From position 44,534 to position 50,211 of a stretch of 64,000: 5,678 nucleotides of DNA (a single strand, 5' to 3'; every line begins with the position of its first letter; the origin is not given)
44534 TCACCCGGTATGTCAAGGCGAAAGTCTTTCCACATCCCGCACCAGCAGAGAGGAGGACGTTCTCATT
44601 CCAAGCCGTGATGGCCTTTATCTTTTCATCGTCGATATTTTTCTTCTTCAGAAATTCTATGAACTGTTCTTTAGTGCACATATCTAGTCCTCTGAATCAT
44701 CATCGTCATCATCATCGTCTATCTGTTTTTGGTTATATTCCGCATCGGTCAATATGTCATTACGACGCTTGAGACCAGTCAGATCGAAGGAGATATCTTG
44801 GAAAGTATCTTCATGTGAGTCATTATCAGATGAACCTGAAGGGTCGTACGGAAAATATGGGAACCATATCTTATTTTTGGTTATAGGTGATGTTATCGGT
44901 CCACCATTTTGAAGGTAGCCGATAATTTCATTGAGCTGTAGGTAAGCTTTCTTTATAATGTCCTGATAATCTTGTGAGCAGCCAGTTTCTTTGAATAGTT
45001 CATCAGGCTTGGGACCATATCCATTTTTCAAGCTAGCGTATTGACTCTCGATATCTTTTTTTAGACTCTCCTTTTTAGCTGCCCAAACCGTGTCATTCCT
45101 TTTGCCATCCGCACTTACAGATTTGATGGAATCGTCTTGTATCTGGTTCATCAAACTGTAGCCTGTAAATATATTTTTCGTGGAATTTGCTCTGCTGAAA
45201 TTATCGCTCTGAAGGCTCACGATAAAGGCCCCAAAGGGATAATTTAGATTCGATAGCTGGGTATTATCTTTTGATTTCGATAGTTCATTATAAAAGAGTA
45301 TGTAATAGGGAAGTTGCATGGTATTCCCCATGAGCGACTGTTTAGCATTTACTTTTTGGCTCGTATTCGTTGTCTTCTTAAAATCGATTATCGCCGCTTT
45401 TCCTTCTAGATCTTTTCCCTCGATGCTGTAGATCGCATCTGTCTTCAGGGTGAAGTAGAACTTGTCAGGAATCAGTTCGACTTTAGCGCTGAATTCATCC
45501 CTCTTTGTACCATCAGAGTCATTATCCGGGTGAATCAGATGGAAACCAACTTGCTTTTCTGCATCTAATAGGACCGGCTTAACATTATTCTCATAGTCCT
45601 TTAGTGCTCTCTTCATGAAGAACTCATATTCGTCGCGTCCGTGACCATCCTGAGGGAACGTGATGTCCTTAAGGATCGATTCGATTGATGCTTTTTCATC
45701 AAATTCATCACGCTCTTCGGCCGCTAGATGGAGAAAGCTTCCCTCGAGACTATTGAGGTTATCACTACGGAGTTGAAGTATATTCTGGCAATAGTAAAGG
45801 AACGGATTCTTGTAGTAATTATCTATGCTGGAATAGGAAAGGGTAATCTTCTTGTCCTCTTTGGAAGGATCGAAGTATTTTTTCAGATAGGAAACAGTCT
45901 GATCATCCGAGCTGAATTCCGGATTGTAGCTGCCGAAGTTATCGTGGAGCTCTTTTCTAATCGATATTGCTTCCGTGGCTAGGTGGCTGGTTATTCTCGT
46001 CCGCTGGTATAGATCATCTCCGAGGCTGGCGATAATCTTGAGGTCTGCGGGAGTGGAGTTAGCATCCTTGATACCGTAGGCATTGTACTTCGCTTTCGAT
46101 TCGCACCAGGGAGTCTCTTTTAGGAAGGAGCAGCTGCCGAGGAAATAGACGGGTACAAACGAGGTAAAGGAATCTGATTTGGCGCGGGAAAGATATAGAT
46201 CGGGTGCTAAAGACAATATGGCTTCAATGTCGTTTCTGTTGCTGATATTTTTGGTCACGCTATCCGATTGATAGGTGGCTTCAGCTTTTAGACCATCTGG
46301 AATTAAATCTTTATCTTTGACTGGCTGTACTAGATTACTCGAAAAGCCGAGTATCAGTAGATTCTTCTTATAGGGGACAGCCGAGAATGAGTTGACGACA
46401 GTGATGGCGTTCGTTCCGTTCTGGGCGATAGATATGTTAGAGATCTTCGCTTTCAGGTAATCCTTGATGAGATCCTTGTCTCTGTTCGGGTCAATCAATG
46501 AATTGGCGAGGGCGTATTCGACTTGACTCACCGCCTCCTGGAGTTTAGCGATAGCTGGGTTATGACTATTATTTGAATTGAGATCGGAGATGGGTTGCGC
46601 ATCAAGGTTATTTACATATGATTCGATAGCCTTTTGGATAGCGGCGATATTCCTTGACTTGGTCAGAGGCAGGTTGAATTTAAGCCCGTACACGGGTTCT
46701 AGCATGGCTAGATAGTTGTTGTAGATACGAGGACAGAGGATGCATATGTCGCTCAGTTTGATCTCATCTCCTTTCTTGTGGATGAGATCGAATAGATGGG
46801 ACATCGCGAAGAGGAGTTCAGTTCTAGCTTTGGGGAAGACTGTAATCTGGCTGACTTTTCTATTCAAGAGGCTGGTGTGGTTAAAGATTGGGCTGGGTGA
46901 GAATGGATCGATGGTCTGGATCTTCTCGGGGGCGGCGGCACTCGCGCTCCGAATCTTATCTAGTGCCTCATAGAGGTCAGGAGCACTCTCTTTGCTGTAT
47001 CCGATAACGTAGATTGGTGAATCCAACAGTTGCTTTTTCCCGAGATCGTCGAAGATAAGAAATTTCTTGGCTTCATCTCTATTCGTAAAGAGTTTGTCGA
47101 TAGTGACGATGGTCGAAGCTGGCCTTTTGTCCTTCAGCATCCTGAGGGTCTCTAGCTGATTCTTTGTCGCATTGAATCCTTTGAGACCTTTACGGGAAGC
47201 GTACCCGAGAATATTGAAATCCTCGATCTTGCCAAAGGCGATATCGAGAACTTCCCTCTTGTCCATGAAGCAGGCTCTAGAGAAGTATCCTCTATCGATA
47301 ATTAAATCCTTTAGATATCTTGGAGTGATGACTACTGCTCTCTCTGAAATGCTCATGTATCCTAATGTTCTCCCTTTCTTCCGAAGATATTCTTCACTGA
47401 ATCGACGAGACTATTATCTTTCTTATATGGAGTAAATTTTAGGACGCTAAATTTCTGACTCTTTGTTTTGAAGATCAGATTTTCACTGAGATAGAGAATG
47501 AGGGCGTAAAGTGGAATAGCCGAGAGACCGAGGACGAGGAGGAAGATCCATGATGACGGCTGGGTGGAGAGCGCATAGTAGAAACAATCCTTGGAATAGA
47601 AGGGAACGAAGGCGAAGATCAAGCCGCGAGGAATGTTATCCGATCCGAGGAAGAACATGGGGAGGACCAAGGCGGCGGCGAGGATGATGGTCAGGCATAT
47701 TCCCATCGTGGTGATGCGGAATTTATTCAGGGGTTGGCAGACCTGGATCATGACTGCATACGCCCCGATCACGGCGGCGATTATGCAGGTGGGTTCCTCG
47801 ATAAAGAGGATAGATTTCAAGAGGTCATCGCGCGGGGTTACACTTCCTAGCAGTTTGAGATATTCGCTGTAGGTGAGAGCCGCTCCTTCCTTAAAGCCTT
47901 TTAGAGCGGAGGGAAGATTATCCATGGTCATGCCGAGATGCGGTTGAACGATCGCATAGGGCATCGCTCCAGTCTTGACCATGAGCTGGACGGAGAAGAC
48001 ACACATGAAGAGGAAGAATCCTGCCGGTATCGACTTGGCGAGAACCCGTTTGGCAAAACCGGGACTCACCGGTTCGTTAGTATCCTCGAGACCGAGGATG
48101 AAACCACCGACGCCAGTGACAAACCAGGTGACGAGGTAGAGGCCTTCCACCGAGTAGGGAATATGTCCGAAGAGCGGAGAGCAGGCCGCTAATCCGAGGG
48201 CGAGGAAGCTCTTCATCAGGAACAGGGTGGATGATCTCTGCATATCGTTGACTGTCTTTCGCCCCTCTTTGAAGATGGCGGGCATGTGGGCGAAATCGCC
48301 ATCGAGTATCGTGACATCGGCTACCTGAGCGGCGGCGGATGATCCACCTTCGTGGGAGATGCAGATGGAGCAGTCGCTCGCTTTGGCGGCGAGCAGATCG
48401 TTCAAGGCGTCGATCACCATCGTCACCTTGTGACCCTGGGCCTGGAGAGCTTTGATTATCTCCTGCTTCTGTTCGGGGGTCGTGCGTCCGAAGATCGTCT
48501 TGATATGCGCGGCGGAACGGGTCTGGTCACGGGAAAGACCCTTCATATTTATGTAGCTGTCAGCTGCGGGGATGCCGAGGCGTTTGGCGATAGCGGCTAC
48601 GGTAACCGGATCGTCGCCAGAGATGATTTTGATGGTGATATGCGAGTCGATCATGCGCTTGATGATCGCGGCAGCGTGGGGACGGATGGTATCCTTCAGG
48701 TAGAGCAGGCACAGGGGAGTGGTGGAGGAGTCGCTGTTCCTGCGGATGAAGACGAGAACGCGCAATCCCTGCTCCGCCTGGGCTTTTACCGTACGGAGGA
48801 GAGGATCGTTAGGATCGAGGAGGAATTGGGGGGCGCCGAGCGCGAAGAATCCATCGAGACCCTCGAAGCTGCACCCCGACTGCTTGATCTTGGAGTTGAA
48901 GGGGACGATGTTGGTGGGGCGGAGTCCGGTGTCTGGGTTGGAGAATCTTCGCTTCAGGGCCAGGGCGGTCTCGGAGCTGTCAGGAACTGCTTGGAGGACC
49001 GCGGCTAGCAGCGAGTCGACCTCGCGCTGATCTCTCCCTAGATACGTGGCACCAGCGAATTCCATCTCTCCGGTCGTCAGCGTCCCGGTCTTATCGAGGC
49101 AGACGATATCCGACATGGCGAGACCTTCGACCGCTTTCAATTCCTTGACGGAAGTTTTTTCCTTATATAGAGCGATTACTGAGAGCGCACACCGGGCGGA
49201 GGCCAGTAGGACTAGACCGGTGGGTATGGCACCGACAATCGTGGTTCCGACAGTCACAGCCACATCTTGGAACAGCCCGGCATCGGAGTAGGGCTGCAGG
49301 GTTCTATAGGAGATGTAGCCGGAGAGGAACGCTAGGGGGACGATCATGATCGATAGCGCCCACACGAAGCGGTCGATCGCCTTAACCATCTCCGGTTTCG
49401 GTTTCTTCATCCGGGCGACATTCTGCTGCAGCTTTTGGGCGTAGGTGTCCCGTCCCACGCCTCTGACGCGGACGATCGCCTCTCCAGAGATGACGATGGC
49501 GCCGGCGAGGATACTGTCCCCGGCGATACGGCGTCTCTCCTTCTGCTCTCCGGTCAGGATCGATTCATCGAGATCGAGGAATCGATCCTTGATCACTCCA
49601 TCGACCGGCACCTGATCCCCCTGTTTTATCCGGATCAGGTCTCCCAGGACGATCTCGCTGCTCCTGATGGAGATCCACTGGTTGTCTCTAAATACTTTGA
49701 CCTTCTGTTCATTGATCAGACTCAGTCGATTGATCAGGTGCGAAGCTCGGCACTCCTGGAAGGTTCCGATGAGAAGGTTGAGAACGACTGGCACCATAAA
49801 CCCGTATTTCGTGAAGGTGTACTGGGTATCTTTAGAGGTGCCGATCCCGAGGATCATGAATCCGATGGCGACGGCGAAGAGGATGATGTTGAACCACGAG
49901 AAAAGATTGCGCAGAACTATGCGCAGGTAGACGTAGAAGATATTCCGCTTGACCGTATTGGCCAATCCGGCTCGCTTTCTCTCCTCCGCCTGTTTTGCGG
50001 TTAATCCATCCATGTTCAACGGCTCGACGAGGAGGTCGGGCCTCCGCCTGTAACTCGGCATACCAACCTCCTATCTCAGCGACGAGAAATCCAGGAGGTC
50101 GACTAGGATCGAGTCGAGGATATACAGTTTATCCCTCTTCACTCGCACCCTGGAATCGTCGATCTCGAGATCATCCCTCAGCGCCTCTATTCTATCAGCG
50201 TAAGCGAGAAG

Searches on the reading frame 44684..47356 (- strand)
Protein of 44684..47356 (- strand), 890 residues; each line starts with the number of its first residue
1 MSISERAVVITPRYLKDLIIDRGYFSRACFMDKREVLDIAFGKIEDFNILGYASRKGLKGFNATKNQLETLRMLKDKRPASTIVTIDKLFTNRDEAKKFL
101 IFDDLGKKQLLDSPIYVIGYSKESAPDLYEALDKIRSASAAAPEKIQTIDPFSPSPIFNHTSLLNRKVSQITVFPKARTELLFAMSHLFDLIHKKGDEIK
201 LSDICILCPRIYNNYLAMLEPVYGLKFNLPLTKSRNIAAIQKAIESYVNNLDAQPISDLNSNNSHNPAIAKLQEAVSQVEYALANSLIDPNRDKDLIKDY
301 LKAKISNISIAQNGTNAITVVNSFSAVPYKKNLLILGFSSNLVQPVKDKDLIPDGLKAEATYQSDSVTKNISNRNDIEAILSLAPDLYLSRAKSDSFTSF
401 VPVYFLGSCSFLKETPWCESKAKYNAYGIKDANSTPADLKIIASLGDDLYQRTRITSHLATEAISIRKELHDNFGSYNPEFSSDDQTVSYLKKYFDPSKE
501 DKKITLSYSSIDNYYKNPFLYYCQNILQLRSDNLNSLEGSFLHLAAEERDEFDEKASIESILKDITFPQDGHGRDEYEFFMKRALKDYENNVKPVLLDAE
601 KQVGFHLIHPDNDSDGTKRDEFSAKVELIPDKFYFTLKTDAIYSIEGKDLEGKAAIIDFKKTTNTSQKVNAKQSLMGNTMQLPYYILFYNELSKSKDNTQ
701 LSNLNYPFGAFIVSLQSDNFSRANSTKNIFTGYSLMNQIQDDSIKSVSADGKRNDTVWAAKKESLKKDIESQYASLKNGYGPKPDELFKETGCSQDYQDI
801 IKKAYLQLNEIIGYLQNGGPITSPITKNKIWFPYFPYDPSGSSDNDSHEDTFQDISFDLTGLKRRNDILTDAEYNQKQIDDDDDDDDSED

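Call 77: search_protein_families(library=pfam, proteins=[window:44684-47356:-], max_evalue=0.001)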
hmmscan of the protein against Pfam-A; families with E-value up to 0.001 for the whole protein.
window:44684-47356:- (890 aa): 1 family
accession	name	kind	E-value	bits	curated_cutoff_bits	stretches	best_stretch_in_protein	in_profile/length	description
PF12705.13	PDDEXK_1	-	4.7e-09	37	22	1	505-719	1-192/247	PD-(D/E)XK nuclease superfamily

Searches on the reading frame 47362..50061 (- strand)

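Call 77: search_protein_families(library=pfam, proteins=[window:47362-50061:-], max_evalue=0.001)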
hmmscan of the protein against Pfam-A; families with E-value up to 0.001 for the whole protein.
window:47362-50061:- (899 aa): 2 families
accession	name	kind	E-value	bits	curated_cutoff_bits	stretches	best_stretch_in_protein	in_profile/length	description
PF00122.25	E1-E2_ATPase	-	6.4e-34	117.5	28.1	1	118-298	4-178/181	E1-E2 ATPase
PF00702.32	Hydrolase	-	2e-15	58.1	26.4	1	318-562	2-190/191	haloacid dehalogenase-like hydrolase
